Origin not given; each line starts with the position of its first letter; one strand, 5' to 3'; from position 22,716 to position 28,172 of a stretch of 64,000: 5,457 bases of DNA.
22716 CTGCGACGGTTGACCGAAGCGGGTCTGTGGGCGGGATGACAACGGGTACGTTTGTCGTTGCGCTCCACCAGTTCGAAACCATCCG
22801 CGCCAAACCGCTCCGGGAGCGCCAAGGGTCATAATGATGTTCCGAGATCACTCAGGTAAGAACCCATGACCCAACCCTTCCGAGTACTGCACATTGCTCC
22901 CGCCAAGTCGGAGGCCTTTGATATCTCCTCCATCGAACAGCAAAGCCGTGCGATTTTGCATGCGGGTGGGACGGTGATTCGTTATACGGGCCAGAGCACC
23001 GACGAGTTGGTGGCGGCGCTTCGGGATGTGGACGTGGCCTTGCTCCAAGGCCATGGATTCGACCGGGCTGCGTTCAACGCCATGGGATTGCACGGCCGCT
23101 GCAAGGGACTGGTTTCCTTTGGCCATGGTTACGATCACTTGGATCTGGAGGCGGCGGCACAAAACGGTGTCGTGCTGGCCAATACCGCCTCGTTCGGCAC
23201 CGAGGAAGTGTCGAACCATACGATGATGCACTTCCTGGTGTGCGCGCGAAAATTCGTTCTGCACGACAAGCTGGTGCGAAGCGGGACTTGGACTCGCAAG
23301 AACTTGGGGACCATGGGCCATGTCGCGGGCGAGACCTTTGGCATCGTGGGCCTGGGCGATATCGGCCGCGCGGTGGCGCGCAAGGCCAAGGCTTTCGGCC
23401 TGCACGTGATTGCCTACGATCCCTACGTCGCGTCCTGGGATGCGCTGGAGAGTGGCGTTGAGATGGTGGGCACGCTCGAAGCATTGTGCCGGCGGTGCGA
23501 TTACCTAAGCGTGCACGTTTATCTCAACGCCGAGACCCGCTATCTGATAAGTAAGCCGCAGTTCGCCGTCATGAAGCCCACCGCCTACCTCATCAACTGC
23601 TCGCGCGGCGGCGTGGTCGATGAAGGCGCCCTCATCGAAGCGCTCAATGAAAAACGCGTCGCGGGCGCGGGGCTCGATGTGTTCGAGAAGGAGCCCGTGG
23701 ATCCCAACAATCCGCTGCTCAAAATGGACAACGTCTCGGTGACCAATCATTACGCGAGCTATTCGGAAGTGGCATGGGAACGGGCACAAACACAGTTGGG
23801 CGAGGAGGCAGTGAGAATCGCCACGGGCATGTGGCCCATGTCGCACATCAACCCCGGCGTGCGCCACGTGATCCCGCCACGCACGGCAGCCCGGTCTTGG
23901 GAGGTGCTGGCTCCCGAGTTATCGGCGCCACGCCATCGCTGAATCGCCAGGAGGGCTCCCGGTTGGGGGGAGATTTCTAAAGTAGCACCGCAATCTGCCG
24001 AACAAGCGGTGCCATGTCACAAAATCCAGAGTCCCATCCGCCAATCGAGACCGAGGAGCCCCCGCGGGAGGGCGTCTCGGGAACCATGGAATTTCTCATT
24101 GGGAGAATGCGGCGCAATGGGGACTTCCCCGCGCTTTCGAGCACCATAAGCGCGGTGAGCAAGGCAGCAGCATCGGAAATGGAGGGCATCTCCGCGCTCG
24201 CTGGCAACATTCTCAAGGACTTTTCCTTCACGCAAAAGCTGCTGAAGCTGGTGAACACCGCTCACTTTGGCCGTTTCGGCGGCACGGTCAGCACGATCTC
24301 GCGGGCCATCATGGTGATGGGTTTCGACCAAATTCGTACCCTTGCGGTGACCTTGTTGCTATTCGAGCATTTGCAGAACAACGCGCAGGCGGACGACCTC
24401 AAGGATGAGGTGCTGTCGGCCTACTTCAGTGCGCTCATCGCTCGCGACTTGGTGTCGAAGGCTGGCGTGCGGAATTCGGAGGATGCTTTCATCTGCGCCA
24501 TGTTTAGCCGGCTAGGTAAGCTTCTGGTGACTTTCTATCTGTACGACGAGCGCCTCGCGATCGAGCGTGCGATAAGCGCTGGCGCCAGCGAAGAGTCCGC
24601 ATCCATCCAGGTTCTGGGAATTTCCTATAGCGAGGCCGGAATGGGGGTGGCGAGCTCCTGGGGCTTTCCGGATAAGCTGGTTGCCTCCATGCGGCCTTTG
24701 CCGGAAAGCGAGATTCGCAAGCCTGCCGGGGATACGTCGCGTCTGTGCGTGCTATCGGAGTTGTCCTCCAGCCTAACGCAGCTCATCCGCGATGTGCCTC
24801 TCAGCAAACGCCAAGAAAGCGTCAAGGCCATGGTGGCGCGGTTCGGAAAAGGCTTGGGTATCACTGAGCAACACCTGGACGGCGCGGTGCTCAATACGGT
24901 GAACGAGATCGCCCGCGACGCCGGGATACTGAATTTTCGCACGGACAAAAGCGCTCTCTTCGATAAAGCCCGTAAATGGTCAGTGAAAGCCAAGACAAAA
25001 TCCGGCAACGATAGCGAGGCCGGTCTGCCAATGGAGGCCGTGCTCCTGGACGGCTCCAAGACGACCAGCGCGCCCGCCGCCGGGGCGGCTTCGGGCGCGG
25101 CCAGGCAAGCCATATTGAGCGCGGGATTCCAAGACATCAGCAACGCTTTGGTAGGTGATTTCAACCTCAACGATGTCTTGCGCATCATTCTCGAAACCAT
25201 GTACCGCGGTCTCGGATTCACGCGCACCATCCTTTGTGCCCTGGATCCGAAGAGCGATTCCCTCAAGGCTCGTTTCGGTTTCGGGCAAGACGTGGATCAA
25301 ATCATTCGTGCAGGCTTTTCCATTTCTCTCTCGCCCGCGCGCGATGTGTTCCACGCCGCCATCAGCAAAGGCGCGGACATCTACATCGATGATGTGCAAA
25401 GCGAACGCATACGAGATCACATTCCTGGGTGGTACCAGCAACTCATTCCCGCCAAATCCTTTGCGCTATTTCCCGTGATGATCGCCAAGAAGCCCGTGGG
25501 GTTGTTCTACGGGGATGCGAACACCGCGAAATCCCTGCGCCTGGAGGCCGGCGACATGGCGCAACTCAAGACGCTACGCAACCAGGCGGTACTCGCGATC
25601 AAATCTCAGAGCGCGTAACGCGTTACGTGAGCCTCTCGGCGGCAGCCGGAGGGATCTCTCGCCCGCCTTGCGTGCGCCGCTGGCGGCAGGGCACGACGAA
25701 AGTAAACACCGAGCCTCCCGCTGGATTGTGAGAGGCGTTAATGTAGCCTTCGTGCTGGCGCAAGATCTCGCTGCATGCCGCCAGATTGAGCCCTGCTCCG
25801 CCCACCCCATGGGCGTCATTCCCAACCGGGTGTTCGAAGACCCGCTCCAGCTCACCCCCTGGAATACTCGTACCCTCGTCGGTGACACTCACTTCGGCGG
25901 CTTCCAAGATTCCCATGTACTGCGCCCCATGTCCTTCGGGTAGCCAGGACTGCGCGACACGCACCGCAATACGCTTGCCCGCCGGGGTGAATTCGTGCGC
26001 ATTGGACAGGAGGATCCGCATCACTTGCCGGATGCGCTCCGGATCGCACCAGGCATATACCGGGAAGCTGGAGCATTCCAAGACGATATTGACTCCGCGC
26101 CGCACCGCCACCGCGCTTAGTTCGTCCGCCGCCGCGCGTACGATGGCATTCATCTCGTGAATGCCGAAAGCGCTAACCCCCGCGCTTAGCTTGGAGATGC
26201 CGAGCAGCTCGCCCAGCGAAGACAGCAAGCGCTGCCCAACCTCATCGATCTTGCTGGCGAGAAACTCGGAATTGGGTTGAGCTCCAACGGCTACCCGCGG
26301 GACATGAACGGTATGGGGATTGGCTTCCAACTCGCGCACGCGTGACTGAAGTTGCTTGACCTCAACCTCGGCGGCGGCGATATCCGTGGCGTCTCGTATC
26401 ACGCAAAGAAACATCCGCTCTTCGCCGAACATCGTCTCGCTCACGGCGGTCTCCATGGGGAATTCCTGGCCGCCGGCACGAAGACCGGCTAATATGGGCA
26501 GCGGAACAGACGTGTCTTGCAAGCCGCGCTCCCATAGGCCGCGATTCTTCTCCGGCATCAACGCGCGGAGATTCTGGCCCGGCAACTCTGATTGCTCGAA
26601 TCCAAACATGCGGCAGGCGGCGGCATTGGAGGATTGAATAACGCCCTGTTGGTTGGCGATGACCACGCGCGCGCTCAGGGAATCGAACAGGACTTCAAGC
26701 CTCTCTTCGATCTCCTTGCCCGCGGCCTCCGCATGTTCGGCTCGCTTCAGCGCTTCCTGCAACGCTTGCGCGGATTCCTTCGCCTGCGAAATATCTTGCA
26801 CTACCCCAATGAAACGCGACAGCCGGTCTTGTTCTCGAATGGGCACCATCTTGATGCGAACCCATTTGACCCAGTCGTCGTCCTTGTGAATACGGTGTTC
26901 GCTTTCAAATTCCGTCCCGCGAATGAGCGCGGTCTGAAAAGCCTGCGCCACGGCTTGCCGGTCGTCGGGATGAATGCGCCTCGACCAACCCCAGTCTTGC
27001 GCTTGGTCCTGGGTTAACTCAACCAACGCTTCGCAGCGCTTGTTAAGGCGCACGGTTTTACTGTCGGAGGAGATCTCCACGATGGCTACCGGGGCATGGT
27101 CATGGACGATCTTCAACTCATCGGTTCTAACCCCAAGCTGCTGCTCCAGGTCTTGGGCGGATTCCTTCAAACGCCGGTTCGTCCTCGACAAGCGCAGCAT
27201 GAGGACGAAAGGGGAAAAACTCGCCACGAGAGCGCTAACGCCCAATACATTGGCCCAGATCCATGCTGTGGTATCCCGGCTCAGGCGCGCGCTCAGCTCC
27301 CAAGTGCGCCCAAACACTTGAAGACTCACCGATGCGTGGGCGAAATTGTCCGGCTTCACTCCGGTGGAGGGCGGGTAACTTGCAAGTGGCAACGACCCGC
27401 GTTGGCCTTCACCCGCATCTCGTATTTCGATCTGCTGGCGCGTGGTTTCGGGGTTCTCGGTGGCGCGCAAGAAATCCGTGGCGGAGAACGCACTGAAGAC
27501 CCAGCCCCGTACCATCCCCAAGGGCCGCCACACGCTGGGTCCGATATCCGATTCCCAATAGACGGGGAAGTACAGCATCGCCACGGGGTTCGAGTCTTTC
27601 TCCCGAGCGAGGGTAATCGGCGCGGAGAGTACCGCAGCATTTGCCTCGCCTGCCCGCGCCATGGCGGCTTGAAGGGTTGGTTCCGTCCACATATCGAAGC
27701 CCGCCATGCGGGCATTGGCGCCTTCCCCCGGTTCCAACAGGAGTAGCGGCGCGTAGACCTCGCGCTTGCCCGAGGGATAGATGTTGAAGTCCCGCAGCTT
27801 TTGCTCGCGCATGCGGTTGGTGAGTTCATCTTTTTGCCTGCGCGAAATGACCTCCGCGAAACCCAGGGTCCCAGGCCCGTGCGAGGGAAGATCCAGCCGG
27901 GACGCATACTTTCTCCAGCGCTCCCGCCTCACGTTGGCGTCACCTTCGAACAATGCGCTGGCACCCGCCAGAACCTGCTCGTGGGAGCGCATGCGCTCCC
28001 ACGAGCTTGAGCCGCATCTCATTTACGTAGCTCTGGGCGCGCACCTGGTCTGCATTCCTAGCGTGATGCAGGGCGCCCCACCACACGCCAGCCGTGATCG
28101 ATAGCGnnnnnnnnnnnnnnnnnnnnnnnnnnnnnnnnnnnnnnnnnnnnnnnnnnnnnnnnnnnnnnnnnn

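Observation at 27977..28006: Sensor-kinase frameshift lies inside a perfect 30-bp palindrome, a candidate quasi-palindrome-templated mutation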

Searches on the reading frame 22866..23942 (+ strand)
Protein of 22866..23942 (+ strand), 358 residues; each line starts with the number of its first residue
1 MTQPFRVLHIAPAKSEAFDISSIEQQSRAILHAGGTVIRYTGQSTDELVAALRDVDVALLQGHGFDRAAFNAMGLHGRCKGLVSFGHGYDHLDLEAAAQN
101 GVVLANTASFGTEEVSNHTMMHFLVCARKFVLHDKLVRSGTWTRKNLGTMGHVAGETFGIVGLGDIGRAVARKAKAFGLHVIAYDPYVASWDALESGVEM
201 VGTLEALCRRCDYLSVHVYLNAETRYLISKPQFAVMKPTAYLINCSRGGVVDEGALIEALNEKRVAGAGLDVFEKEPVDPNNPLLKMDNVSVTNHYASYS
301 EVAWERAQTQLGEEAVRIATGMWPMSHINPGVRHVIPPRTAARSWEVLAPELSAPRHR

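Call 37: search_protein_families(library=pfam, proteins=[window:22866-23942:+], max_evalue=1)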
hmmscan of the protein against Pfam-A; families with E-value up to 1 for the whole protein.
window:22866-23942:+ (358 aa): 8 families
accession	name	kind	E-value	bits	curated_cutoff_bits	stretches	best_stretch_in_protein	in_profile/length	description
PF02826.25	2-Hacid_dh_C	-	3.1e-58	196.5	25.1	1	121-297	2-178/178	D-isomer specific 2-hydroxyacid dehydrogenase, NAD binding domain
PF00389.36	2-Hacid_dh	-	2e-15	57.1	24.6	1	22-316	6-121/134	D-isomer specific 2-hydroxyacid dehydrogenase, catalytic domain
PF03446.21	NAD_binding_2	-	5e-06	27.1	21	1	158-265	2-112/161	NAD binding domain of 6-phosphogluconate dehydrogenase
PF03720.21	UDPG_MGDP_dh_C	-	0.01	16.7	30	1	170-218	22-72/103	UDP-glucose/GDP-mannose dehydrogenase family, UDP binding domain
PF13478.12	XdhC_C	-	0.027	15.4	29.7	1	160-262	3-67/125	XdhC Rossmann domain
PF00670.27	AdoHcyase_NAD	-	0.028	15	27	1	153-245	21-109/162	S-adenosyl-L-homocysteine hydrolase, NAD binding domain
PF22660.2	RS_preATP-grasp-like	-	0.056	14.3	27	1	157-190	3-36/98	Ribonucleotide synthetase preATP-grasp domain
PF03807.23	F420_oxidored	-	0.14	13.2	21.6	1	158-196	2-42/94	NADP oxidoreductase coenzyme F420-dependent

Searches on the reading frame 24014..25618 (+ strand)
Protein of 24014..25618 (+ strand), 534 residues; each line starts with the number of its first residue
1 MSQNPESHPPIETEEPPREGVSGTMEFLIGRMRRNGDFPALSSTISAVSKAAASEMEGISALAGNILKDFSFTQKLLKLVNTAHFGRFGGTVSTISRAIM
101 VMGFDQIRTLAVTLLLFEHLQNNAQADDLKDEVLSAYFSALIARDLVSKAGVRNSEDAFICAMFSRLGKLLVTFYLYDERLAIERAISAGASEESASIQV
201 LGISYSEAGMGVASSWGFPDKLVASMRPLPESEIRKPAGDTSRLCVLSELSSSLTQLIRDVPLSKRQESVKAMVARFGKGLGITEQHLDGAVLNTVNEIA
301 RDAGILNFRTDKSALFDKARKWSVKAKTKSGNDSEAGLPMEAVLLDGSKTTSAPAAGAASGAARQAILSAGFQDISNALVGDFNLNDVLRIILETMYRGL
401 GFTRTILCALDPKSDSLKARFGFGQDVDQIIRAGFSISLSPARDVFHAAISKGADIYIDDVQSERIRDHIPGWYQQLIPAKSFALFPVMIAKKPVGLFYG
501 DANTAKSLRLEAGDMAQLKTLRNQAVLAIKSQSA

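Call 37: search_protein_families(library=pfam, proteins=[window:24014-25618:+], max_evalue=1)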
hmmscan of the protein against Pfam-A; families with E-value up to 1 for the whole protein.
window:24014-25618:+ (534 aa): 4 families
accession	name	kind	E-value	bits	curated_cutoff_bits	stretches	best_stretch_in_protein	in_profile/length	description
PF08668.18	HDOD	-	4e-31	108.5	22.9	1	39-227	2-191/196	HDOD domain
PF13185.12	GAF_2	-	1e-06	29.5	28.6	1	385-529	4-135/136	GAF domain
PF13492.12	GAF_3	-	0.0057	17.5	27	1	385-529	2-127/129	GAF domain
PF01590.32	GAF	-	0.095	13.7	22.4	1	384-529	1-133/133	GAF domain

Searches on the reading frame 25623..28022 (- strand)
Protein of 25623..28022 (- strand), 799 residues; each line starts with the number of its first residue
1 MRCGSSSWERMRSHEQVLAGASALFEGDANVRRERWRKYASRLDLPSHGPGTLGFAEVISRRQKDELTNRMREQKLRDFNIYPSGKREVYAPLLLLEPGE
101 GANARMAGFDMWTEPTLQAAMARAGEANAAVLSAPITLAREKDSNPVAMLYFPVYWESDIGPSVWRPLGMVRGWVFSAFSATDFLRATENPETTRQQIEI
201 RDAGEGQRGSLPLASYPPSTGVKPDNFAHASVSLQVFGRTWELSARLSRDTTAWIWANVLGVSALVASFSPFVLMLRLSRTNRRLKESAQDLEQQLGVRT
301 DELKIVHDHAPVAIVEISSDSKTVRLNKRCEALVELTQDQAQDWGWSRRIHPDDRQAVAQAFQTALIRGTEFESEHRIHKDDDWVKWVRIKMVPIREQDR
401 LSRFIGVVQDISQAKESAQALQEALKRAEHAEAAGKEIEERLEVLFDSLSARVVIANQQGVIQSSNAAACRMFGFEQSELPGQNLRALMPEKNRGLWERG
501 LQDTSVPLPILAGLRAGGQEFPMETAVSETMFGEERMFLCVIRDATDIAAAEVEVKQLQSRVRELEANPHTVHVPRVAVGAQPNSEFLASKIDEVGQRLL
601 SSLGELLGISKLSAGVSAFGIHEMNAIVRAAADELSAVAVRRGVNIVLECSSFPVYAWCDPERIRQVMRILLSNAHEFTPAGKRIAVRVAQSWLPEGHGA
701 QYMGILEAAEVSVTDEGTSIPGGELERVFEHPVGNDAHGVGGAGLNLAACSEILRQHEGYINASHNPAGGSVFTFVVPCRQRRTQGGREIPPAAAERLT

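Call 15: list_cluster_members(proteins=[P0001, window:25623-28022:-, window:27940-28200:-])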
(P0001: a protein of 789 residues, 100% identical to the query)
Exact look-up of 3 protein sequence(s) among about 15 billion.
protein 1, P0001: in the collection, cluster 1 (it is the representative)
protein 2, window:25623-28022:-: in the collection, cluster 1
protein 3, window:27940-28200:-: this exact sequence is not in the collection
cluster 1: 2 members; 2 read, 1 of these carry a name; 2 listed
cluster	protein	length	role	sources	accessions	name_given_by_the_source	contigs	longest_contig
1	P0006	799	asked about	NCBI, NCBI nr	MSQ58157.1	MAG: PAS domain S-box protein [Betaproteobacteria bacterium] | PAS domain S-box protein [Betaproteobacteria bacterium]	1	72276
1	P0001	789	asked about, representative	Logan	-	-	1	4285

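Call 21: find_encoding_contigs(protein=P0006, flank=4000, max_places=10)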
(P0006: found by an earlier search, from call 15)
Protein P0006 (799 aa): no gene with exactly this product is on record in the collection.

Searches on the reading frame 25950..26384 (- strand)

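Call 37: search_protein_families(library=pfam, proteins=[window:25950-26384:-], max_evalue=1)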
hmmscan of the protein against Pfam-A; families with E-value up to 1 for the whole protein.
seq(145 aa): 1 family
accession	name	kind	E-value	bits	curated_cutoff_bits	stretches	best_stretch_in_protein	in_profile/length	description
PF02518.31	HATPase_c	-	0.019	15.8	26.4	1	114-144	2-32/111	Histidine kinase-, DNA gyrase B-, and HSP90-like ATPase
